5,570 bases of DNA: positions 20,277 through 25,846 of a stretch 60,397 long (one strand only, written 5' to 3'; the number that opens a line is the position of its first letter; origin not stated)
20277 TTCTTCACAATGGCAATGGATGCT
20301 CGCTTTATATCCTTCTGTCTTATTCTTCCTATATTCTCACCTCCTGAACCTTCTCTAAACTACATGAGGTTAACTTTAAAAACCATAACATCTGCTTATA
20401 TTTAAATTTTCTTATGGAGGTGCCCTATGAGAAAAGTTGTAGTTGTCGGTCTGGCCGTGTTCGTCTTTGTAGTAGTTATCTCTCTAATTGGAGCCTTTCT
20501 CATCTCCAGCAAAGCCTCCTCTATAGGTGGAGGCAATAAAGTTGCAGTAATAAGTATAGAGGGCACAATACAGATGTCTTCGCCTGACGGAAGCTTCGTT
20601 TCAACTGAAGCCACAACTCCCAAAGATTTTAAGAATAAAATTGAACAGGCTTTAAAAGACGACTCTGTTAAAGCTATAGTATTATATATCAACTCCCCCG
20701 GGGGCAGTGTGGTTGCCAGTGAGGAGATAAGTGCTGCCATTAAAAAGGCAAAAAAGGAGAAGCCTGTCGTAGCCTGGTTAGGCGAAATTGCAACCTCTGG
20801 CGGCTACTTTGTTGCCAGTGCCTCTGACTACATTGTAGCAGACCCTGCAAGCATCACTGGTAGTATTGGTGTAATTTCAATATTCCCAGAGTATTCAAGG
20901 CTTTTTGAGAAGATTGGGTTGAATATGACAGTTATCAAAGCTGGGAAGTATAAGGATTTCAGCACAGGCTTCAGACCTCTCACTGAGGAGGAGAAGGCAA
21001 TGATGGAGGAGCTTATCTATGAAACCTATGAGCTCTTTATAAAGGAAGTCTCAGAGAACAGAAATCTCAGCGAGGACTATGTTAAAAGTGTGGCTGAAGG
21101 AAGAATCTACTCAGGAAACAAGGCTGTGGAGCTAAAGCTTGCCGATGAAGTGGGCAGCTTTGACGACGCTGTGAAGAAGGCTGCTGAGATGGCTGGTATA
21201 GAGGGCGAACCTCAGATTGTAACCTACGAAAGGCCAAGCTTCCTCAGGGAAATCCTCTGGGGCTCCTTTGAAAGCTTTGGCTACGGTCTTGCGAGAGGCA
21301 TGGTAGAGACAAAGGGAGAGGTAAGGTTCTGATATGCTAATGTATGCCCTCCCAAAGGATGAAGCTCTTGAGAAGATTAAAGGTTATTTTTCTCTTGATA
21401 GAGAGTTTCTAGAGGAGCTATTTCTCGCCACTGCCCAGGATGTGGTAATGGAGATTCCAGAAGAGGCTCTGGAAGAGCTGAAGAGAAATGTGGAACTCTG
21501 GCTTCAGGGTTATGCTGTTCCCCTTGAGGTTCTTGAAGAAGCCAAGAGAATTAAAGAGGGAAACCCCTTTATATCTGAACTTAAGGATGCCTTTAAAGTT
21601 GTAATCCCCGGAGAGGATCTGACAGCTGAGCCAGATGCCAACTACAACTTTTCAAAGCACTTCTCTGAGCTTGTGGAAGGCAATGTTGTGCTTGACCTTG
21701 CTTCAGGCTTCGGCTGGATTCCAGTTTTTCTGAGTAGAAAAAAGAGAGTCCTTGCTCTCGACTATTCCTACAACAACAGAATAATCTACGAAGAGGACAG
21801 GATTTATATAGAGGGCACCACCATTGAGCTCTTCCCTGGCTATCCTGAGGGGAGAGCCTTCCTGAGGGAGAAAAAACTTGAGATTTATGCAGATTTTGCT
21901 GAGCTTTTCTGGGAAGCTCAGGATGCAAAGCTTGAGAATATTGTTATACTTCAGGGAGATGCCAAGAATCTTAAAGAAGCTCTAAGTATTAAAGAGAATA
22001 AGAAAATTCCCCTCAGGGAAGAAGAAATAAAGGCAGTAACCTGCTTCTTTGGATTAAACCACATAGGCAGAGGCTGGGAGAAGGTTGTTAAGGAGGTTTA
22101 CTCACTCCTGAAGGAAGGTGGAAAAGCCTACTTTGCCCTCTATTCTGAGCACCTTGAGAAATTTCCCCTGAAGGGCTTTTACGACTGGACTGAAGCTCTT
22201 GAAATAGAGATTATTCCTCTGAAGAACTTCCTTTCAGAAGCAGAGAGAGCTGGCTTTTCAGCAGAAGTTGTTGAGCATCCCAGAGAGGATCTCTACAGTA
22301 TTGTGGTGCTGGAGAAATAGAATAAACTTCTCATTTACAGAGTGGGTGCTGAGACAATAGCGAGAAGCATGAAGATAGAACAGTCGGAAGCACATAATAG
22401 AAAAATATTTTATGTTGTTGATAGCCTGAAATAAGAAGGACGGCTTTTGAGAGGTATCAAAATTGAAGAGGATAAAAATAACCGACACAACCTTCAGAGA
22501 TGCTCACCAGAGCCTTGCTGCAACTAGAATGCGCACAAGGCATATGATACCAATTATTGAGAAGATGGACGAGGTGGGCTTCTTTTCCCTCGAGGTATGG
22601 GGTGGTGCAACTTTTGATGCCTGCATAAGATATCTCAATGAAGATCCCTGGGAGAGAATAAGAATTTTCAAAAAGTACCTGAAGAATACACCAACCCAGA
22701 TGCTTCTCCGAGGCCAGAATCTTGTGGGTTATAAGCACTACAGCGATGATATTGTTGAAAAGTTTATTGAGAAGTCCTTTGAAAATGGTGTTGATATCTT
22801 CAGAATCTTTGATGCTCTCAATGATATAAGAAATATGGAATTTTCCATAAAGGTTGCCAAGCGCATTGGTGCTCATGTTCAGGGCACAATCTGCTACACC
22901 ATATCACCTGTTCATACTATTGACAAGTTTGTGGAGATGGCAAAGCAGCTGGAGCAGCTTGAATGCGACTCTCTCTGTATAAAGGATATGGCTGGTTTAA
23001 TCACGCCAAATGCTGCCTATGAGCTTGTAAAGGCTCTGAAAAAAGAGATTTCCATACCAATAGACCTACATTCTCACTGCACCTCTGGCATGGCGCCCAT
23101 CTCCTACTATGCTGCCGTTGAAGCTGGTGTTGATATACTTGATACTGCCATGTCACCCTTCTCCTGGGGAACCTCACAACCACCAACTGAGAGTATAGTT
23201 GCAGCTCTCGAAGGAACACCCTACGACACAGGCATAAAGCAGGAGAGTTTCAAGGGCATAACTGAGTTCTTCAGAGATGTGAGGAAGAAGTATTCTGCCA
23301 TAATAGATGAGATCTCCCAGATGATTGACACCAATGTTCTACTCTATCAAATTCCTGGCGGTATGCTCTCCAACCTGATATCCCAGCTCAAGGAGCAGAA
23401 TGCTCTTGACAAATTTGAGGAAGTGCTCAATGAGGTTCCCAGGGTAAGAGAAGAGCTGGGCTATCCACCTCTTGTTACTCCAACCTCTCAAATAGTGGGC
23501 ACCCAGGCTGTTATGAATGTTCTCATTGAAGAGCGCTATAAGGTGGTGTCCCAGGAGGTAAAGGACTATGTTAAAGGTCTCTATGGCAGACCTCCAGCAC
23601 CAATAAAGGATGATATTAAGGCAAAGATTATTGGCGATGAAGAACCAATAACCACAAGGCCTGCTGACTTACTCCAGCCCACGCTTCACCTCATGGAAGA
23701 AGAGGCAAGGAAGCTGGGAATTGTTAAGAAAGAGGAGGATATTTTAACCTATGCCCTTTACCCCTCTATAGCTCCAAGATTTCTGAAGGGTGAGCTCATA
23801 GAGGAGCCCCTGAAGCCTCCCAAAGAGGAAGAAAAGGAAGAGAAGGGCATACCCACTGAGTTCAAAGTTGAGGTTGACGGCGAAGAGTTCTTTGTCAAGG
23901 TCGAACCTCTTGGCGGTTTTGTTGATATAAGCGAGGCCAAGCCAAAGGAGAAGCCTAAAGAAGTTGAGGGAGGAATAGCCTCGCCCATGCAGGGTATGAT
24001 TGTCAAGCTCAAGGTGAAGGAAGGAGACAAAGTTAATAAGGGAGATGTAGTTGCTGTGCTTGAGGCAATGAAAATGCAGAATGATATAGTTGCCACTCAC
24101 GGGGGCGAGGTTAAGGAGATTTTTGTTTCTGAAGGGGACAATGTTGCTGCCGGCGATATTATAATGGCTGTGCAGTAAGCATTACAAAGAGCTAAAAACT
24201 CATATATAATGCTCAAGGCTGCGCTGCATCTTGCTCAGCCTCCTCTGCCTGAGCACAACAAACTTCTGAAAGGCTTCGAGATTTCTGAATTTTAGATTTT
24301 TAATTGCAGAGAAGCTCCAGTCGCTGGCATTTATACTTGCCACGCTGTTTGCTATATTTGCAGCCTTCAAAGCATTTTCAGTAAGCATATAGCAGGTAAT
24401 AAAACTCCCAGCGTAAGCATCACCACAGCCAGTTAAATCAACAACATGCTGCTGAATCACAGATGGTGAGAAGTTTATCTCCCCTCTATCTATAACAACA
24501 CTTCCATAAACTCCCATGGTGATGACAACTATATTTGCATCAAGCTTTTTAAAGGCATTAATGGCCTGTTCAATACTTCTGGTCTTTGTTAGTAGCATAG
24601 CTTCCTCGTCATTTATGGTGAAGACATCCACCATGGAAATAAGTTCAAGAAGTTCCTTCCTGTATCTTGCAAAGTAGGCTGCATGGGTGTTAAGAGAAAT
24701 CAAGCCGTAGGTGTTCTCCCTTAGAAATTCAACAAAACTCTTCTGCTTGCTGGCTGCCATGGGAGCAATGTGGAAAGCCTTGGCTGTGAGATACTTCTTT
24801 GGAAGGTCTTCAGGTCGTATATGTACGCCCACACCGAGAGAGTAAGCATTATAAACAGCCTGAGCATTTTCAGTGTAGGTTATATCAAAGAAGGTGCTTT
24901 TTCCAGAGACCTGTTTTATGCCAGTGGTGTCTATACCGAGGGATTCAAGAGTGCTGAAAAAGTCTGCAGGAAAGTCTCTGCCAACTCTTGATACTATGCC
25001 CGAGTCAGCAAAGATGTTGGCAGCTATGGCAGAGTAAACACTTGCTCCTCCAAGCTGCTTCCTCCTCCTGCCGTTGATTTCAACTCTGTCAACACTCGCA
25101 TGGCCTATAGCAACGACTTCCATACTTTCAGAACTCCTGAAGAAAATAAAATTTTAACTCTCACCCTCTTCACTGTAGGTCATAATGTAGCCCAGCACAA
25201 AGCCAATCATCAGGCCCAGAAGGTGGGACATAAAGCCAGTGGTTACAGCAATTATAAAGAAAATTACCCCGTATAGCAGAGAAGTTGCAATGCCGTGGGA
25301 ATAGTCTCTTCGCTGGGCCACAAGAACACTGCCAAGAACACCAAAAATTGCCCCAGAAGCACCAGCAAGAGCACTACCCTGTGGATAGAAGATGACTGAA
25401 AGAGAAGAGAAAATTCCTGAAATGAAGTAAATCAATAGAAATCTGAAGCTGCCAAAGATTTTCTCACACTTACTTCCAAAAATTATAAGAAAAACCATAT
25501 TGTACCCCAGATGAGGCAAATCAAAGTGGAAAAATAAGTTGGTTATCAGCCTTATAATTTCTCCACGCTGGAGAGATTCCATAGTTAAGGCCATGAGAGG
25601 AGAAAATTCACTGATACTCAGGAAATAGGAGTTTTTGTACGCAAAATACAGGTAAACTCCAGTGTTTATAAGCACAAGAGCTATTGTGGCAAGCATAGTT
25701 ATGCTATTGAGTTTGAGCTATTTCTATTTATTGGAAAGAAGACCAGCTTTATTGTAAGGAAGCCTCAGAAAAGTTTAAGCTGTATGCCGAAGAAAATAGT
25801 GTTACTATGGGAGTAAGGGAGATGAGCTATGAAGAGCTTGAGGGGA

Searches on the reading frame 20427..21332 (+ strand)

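Call 56: search_protein_families(library=pfam, proteins=[window:20427-21332:+], max_evalue=0.001)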
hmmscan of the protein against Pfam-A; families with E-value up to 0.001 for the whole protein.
window:20427-21332:+ (301 aa): 5 families
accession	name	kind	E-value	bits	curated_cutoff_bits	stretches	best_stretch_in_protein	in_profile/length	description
PF01343.23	Peptidase_S49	-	1.9e-52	177.7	24.9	1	107-258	2-153/154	Peptidase family S49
PF25145.1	NfeD1b_N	-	1.5e-09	38.2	40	1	72-150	23-98/189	NfeD1b, N-terminal domain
PF01972.22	SDH_protease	-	6.6e-07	29.1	31.3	1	82-147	92-155/286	ClpP-like SDH-type serine proteinase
PF00574.28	CLP_protease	-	3.2e-06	27.6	20.2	1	77-134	42-97/182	Clp protease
PF00549.24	Ligase_CoA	-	0.00022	21.8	24.5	1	62-118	32-90/128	CoA-ligase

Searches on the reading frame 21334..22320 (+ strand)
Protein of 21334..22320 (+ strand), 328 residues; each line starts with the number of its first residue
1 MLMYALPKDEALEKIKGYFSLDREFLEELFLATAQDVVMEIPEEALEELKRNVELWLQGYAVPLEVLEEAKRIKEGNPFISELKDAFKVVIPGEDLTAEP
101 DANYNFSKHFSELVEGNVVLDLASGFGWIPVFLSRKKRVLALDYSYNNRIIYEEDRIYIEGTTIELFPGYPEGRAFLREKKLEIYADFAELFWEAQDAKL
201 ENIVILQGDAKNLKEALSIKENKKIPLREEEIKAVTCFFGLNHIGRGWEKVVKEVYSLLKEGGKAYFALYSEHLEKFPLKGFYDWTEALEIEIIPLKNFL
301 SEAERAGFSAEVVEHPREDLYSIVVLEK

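Call 56: search_protein_families(library=pfam, proteins=[window:21334-22320:+], max_evalue=0.001)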
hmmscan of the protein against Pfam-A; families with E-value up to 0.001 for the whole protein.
window:21334-22320:+ (328 aa): 3 families
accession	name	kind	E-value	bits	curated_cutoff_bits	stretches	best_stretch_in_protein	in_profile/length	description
PF13649.12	Methyltransf_25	-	7.9e-07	30.1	27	0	222-263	55-97/97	Methyltransferase domain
PF08241.18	Methyltransf_11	-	3.3e-06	28.1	21.2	1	223-267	52-95/95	Methyltransferase domain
PF13489.12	Methyltransf_23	-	8.7e-05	22.7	27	1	113-308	20-159/164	Methyltransferase domain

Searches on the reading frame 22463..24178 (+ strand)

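Call 56: search_protein_families(library=pfam, proteins=[window:22463-24178:+], max_evalue=0.001)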
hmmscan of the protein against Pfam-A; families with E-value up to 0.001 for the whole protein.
window:22463-24178:+ (571 aa): 4 families
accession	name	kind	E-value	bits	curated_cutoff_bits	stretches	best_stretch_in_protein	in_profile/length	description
PF02436.23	PYC_OADA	-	3.1e-57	194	27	1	292-477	1-198/201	Conserved carboxylase domain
PF00364.28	Biotin_lipoyl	-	2.3e-19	69.4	22.1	1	505-569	3-72/73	Biotin-requiring enzyme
PF00682.25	HMGL-like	-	1.1e-17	64.7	29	1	124-266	114-256/260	HMGL-like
PF13533.13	Biotin_lipoyl_2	-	4.9e-12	45.8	29.8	1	505-533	3-31/32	Biotin-lipoyl like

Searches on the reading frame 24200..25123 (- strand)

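Call 74: search_protein_families(library=pfam, proteins=[window:24200-25123:-], max_evalue=0.0001)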
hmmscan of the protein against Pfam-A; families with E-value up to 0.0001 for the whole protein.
window:24200-25123:- (307 aa): 1 family
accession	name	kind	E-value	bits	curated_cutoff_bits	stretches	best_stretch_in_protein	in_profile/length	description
PF00294.29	PfkB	-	2.5e-26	93.1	25.8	1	15-266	16-290/302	pfkB family carbohydrate kinase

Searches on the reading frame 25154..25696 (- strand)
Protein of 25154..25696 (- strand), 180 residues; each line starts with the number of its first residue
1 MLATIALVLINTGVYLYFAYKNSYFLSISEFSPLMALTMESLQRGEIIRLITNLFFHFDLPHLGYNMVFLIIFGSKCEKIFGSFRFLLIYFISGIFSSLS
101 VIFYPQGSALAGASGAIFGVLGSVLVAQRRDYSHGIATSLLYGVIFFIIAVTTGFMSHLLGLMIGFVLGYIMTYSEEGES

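Call 74: search_protein_families(library=pfam, proteins=[window:25154-25696:-], max_evalue=0.0001)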
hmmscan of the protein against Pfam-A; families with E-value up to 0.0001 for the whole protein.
window:25154-25696:- (180 aa): 1 family
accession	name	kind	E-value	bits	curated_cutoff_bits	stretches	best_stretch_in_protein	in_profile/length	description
PF01694.28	Rhomboid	-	5.5e-27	95.2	22.6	1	45-173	2-141/143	Rhomboid domain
